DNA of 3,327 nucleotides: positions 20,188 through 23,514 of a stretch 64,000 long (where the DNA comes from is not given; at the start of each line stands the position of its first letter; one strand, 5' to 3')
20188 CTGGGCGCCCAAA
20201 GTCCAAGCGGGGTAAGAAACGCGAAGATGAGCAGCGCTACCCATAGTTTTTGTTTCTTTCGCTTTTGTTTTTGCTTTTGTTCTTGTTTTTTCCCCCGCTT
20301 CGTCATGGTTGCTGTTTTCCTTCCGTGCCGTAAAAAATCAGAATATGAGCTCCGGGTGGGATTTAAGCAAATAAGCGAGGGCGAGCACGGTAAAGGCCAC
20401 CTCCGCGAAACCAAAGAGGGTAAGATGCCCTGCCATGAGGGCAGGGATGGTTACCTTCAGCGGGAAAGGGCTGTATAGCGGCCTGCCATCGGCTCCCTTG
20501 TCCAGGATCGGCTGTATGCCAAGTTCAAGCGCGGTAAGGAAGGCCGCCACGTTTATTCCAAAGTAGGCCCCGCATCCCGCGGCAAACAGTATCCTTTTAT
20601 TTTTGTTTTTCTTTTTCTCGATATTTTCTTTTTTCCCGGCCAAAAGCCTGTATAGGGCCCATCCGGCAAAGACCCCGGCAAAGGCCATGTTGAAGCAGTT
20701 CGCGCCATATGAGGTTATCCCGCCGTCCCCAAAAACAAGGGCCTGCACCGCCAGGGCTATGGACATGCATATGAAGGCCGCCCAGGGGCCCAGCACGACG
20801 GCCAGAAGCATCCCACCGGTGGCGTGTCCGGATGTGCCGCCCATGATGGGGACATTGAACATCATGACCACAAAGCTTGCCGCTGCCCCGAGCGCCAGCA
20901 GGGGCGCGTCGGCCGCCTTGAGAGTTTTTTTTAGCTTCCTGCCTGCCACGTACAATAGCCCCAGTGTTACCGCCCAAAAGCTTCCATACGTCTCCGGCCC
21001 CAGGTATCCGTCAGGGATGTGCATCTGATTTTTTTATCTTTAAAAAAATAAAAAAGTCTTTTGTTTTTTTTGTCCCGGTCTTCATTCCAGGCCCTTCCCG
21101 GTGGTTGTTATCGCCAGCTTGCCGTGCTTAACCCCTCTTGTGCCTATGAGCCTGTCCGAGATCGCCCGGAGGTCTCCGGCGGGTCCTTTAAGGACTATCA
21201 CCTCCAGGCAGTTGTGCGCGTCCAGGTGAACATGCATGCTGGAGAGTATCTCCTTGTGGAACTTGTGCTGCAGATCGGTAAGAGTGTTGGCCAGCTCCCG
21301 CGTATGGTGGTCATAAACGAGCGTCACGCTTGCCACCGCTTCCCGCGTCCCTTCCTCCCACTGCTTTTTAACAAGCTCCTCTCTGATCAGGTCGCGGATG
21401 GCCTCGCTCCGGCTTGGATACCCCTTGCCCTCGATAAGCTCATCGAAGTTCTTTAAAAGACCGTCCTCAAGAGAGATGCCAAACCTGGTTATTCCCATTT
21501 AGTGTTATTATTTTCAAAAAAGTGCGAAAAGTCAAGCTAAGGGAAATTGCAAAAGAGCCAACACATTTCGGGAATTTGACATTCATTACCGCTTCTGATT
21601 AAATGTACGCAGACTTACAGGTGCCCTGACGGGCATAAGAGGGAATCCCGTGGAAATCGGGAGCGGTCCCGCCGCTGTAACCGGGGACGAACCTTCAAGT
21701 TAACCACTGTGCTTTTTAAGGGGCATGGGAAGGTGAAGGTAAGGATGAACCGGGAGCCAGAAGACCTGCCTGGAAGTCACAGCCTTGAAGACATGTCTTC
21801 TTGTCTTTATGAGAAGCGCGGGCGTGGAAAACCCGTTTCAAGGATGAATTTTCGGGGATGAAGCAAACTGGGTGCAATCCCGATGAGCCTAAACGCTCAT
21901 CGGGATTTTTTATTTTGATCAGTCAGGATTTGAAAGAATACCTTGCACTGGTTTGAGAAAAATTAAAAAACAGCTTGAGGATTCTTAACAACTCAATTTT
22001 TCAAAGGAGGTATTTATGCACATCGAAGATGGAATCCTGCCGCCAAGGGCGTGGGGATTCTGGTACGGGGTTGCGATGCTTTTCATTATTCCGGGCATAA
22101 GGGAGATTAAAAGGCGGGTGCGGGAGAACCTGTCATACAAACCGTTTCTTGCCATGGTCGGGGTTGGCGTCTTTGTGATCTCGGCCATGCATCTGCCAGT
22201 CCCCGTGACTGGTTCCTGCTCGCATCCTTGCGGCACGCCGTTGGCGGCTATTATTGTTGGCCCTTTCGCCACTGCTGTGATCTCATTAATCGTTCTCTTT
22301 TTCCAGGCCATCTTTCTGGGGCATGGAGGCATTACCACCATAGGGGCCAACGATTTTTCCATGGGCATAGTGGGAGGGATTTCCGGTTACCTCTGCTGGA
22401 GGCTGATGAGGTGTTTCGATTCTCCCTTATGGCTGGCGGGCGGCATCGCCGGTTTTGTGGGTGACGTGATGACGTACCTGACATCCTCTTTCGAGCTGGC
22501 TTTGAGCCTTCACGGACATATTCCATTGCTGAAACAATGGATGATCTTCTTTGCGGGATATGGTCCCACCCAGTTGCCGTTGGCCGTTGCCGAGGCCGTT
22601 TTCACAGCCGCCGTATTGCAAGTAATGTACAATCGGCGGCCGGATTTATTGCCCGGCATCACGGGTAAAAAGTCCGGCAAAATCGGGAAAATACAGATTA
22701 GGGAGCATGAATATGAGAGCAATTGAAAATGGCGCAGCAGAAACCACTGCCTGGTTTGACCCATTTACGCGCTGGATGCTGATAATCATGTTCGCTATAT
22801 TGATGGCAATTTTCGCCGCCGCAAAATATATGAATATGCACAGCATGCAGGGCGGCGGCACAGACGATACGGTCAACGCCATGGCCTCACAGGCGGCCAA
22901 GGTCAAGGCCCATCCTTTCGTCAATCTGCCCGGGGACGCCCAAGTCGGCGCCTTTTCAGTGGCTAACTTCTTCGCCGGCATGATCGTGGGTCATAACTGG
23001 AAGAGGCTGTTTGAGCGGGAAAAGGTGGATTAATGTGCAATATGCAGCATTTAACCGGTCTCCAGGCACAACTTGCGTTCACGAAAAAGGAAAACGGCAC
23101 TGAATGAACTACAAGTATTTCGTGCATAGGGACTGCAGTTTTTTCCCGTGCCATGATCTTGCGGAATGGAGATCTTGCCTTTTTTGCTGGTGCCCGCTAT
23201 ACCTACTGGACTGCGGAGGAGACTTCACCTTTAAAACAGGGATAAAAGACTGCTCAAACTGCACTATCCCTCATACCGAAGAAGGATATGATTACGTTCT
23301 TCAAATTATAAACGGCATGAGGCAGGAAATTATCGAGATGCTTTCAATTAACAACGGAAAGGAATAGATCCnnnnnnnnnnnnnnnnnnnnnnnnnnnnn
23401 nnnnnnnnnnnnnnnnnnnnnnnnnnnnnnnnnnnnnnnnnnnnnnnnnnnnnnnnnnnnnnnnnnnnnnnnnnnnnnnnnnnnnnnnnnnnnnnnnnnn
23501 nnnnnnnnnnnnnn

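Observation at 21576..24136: B12-riboswitch operon: cbiM-cbiN with no Q/O partners, plus a Cys-rich protein and a small beta-barrel outer-membrane protein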

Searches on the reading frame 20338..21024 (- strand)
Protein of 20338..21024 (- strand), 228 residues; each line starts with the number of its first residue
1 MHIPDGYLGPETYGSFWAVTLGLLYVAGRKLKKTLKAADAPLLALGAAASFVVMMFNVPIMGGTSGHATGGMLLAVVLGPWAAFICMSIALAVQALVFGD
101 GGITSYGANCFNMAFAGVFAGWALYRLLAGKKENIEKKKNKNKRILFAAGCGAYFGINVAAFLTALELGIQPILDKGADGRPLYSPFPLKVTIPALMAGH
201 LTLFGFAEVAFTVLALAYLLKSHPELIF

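Call 4: search_protein_families(library=pfam, proteins=[window:20338-21024:-], max_evalue=0.01)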
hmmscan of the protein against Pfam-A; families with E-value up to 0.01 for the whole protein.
window:20338-21024:- (228 aa): 1 family
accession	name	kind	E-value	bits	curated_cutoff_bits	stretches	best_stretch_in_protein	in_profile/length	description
PF01891.21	CbiM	-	7e-60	202.8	23.1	1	2-226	1-205/205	Cobalt uptake substrate-specific transmembrane region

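Call 5: search_protein_families(library=ncbifam, proteins=[window:20338-21024:-], max_evalue=0.01)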
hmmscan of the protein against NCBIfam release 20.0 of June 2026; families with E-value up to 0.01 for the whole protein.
window:20338-21024:- (228 aa): 12 families
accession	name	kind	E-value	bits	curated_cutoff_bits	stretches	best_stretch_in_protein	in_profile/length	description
NF008873.0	PRK11909.1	equivalog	3.2e-82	275.7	225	1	1-227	1-217/230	cobalt transporter CbiM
NF005598.0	PRK07331.1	equivalog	2.1e-80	270.6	401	1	1-227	1-220/323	cobalt transporter CbiM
NF004902.0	PRK06265.1-1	equivalog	7.6e-36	123.8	219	1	1-227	1-203/213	cobalt transporter CbiM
NF006184.0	PRK08319.1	equivalog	3.3e-26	92.2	180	1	1-134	1-136/224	energy-coupling factor ABC transporter permease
TIGR00123.1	cbiM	equivalog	1.9e-17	63.9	184.15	1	1-129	1-131/214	cobalt ECF transporter S component CbiM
NF004905.0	PRK06265.1-5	equivalog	2.7e-16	60.3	173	1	1-170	1-155/205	cobalt transporter CbiM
NF004906.0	PRK06265.2-1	equivalog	1.7e-14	54.2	205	1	1-227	1-209/212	cobalt transporter CbiM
NF004908.0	PRK06265.2-3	equivalog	4.3e-13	49.7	205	1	1-168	1-153/211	cobalt transporter CbiM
NF004903.0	PRK06265.1-3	equivalog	1e-12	47.9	193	1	1-127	2-122/211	cobalt transporter CbiM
NF004907.0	PRK06265.2-2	subfamily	3.9e-12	46.2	200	1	1-127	21-141/221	cobalt transporter CbiM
NF004909.0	PRK06265.2-5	equivalog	1.5e-11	44.7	172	1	1-124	1-118/196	cobalt transporter CbiM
NF004904.0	PRK06265.1-4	equivalog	2.9e-09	36.9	172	1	33-169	29-155/206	cobalt transporter CbiM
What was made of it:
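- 20338..21024 (-): nikM (CbiM-family S component). PF01891 at 202.8 bits; NF008873 at 275.7 bits (calls 4, 5).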

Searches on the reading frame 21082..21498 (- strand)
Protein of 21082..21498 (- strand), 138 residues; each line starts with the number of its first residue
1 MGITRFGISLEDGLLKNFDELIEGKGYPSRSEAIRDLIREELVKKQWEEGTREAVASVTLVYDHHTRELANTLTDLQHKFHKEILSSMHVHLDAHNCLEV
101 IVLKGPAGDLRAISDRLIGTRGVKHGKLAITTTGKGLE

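Call 4: search_protein_families(library=pfam, proteins=[window:21082-21498:-], max_evalue=0.01)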
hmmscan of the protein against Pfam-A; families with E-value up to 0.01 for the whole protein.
window:21082-21498:- (138 aa): 2 families
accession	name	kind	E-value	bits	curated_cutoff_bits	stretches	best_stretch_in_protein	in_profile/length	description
PF08753.17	NikR_C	-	3e-33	114.3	22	1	55-130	1-76/77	NikR C terminal nickel binding domain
PF01402.27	RHH_1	-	8e-09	35.6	20.5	1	5-43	1-38/39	Ribbon-helix-helix protein, copG family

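Call 5: search_protein_families(library=ncbifam, proteins=[window:21082-21498:-], max_evalue=0.01)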
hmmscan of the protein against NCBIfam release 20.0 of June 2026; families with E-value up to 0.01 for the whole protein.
window:21082-21498:- (138 aa): 6 families
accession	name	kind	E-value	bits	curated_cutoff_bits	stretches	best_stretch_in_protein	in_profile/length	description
NF003381.0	PRK04460.1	equivalog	3.1e-63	212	105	1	2-137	3-138/139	nickel-responsive transcriptional regulator NikR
NF002815.0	PRK02967.1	equivalog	3.1e-44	150.4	83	1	4-132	2-131/139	nickel-responsive transcriptional regulator NikR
NF002169.0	PRK01002.1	subfamily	2.5e-43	147.4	111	1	3-136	4-138/141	nickel responsive regulator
NF001884.0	PRK00630.1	subfamily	2.7e-42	144.4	119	1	3-131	10-141/148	nickel responsive regulator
TIGR02793.1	nikR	equivalog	1.7e-38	131.9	175.45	1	5-130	2-127/129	nickel-responsive transcriptional regulator NikR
NF058555.1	TransRegCdrSHalo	equivalog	0.0004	20.3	100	1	19-48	17-46/61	transcriptional regulator CdrS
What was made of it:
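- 21082..21498 (-): nikR, first gene of the divergent nickel operon. NF003381 at 212 bits; PF08753 plus PF01402 (calls 4, 5).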

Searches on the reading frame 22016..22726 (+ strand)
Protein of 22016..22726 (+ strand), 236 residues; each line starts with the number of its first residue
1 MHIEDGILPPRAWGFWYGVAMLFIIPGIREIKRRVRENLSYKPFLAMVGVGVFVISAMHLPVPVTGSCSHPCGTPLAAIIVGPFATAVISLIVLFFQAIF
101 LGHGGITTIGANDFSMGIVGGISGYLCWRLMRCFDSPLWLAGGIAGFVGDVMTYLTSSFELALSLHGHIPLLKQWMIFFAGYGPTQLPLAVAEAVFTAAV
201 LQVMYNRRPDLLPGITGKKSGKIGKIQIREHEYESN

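Call 4: search_protein_families(library=pfam, proteins=[window:22016-22726:+], max_evalue=0.01)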
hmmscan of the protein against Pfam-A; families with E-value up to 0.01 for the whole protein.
window:22016-22726:+ (236 aa): 1 family
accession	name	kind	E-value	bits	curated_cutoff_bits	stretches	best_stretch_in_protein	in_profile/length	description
PF01891.21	CbiM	-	7.2e-55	186.4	23.1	1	2-211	1-205/205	Cobalt uptake substrate-specific transmembrane region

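Call 5: search_protein_families(library=ncbifam, proteins=[window:22016-22726:+], max_evalue=0.01)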
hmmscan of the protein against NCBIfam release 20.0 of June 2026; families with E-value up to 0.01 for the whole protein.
window:22016-22726:+ (236 aa): 12 families
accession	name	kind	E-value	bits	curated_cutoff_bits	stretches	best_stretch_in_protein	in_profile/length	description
NF006184.0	PRK08319.1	equivalog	1.7e-77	260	180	1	1-214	1-214/224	energy-coupling factor ABC transporter permease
TIGR00123.1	cbiM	equivalog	2.8e-54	184.3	184.15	1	1-212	1-212/214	cobalt ECF transporter S component CbiM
NF004902.0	PRK06265.1-1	equivalog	3.6e-31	108.5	219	1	1-216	1-207/213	cobalt transporter CbiM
NF008873.0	PRK11909.1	equivalog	4.8e-27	95.2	225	1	1-196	1-188/230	cobalt transporter CbiM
NF005598.0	PRK07331.1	equivalog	2.6e-21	76.4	401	1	1-197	1-192/323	cobalt transporter CbiM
NF004906.0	PRK06265.2-1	equivalog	4.2e-21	75.8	205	1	1-214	1-211/212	cobalt transporter CbiM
NF004905.0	PRK06265.1-5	equivalog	6.6e-17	62.3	173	1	1-214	1-199/205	cobalt transporter CbiM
NF004907.0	PRK06265.2-2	subfamily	3.4e-14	52.9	200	1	1-212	21-217/221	cobalt transporter CbiM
NF004903.0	PRK06265.1-3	equivalog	4.7e-11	42.5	193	1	43-213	38-199/211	cobalt transporter CbiM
NF004909.0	PRK06265.2-5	equivalog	1.5e-09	38.2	172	1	1-212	1-194/196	cobalt transporter CbiM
NF004908.0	PRK06265.2-3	equivalog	1.4e-06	28.4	205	1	1-214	1-199/211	cobalt transporter CbiM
NF004904.0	PRK06265.1-4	equivalog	1.7e-06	27.9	172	1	1-211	1-198/206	cobalt transporter CbiM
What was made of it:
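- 22016..22726 (+): cbiM: substrate-binding S component of an ECF Co/Ni transporter, N-terminus MHIEDG. PF01891 at 186 bits; NF006184 at 260 bits (cutoff 180); TIGR00123 at 184.3 (cutoff 184.15) (calls 4, 5).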

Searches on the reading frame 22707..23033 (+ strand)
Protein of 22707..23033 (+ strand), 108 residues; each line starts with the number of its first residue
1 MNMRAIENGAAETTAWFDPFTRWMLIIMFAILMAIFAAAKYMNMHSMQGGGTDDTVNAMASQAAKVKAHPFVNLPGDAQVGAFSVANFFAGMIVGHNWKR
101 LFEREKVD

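Call 4: search_protein_families(library=pfam, proteins=[window:22707-23033:+], max_evalue=0.01)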
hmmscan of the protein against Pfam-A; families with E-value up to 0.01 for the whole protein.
window:22707-23033:+ (108 aa): 0 families

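Call 5: search_protein_families(library=ncbifam, proteins=[window:22707-23033:+], max_evalue=0.01)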
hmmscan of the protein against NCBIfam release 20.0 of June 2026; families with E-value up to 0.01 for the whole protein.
window:22707-23033:+ (108 aa): 0 families

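Call 46: search_protein_families(library=pfam, proteins=[window:22707-23033:+], max_evalue=5)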
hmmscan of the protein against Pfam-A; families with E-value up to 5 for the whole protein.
window:22707-23033:+ (108 aa): 0 families
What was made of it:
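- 22707..23033 (+): Divergent CbiN-like two-TM partner of CbiM (probable start 22713). The window protein itself has no hit (calls 4, 46).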

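Call 80: search_protein_representatives(protein=window:22713-23030:+)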
Query: 106 residues. Proteins with E-value up to 0.001 (for the whole library): 20; up to 1e-10: 10; up to 1e-30: 1. The best 20 are listed.
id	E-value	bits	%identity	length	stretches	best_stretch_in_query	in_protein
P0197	8.9e-32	125.7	59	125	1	10-102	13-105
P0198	1.0e-27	112.7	52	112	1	11-103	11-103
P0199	5.2e-27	110.5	53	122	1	13-102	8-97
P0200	2.9e-26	108.0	55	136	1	13-104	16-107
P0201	3.2e-25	104.7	53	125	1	11-102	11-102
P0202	3.3e-24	101.5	57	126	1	8-104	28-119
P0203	5.1e-24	100.8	59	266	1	1-88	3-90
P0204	8.0e-18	81.0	60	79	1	27-88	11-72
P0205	8.9e-14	68.0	51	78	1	10-80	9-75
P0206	3.7e-11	59.6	37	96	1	16-102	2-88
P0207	1.0e-09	54.9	70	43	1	1-43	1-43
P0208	5.6e-09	52.6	48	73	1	6-67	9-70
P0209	3.3e-06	43.7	75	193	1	70-101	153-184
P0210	2.4e-05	40.9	54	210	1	70-104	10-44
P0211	1.2e-04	38.7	36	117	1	24-103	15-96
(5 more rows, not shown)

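Call 83: search_protein_families(library=pfam, alignment_id=A4, max_evalue=1)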
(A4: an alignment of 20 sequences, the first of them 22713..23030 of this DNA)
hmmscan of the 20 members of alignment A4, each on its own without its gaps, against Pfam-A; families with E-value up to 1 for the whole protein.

A. member 1, window:22713-23030:+ (106 aa): 0 families

B. families by the number of members that match (of 20 scanned): 22 families
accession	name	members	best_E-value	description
PF02553.20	CbiN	3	0.03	Cobalt transport protein component CbiN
PF12832.13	MFS_1_like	2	0.073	MFS_1 like family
PF02361.21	CbiQ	1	2.8e-06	Cobalt transport protein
PF17520.7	DUF5445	1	0.0078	Family of unknown function (DUF5445)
PF23815.1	DUF7186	1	0.0088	Family of unknown function (DUF7186)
PF05814.16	Ac76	1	0.036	Orf76 (Ac76)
PF13139.11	DUF3981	1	0.039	Domain of unknown function (DUF3981)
PF13800.11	Sigma_reg_N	1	0.053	Sigma factor regulator N-terminal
PF12669.12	FeoB_associated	1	0.066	FeoB-associated Cys-rich membrane protein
PF11044.13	TMEMspv1-c74-12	1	0.067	Plectrovirus spv1-c74 ORF 12 transmembrane protein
PF03579.19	SHP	1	0.068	Small hydrophobic protein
PF24159.1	FAKV_Clamp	1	0.083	FAKV Clamp protein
PF05961.16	Chordopox_A13L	1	0.11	Chordopoxvirus A13L protein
PF10939.13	DUF2631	1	0.12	Protein of unknown function (DUF2631)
PF07172.16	GRP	1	0.12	Glycine rich protein family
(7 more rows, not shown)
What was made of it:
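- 22707..23033 (+): PF02553 is the commonest weak hit in its family (3 of 20 members, best E 0.03), and one member is fused to CbiQ (call 83).
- On CbiN (PF02553): Within its 20-member family, 3 members hit PF02553 weakly, best E 0.03 (call 83).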

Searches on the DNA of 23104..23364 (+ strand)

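Call 96: search_rna_families(sources=[L011, L012, L013, L015, L024, L027, L042, L085, L086], threshold=gathering)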
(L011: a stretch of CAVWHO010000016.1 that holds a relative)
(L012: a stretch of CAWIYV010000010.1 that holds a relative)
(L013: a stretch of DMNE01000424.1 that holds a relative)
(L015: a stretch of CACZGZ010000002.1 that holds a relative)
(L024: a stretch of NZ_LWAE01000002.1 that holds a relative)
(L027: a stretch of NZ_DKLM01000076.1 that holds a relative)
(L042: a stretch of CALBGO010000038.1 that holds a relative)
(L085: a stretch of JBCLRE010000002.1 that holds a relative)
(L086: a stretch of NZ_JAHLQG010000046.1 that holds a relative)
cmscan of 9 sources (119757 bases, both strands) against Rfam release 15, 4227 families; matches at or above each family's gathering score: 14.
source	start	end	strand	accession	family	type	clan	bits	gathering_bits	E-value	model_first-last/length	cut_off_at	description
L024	13160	13346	-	RF00174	Cobalamin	Cis-reg; riboswitch;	CL00101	134.4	31.5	2.2e-33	1-189/189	no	Cobalamin riboswitch aptamer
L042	5511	5692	+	RF00174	Cobalamin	Cis-reg; riboswitch;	CL00101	120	31.5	2.9e-29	1-189/189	no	Cobalamin riboswitch aptamer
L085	8469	8667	+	RF00174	Cobalamin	Cis-reg; riboswitch;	CL00101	114.2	31.5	1.3e-27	1-189/189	no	Cobalamin riboswitch aptamer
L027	4299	4472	+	RF00174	Cobalamin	Cis-reg; riboswitch;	CL00101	111.5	31.5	7.7e-27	1-189/189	no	Cobalamin riboswitch aptamer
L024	7382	7579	+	RF00174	Cobalamin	Cis-reg; riboswitch;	CL00101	110.3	31.5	1.7e-26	1-189/189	no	Cobalamin riboswitch aptamer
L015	1645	1828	+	RF00174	Cobalamin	Cis-reg; riboswitch;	CL00101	109.2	31.5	3.5e-26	1-189/189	no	Cobalamin riboswitch aptamer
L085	7024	7223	-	RF00174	Cobalamin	Cis-reg; riboswitch;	CL00101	102.1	31.5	3.9e-24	1-189/189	no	Cobalamin riboswitch aptamer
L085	7375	7577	+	RF00174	Cobalamin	Cis-reg; riboswitch;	CL00101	101.6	31.5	5.6e-24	1-189/189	no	Cobalamin riboswitch aptamer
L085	14292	14479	+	RF00174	Cobalamin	Cis-reg; riboswitch;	CL00101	97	31.5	1.1e-22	1-189/189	no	Cobalamin riboswitch aptamer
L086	379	571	+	RF00174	Cobalamin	Cis-reg; riboswitch;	CL00101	91.3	31.5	4.9e-21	1-189/189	no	Cobalamin riboswitch aptamer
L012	7765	7980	+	RF00174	Cobalamin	Cis-reg; riboswitch;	CL00101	76.5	31.5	8.4e-17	1-189/189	no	Cobalamin riboswitch aptamer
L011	7793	7983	+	RF00174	Cobalamin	Cis-reg; riboswitch;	CL00101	73.2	31.5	7e-16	1-189/189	no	Cobalamin riboswitch aptamer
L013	1461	1647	+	RF00174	Cobalamin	Cis-reg; riboswitch;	CL00101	69.1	31.5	1.1e-14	1-189/189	no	Cobalamin riboswitch aptamer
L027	7714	7872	+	RF00174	Cobalamin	Cis-reg; riboswitch;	CL00101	32.8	31.5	0.00027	1-189/189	no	Cobalamin riboswitch aptamer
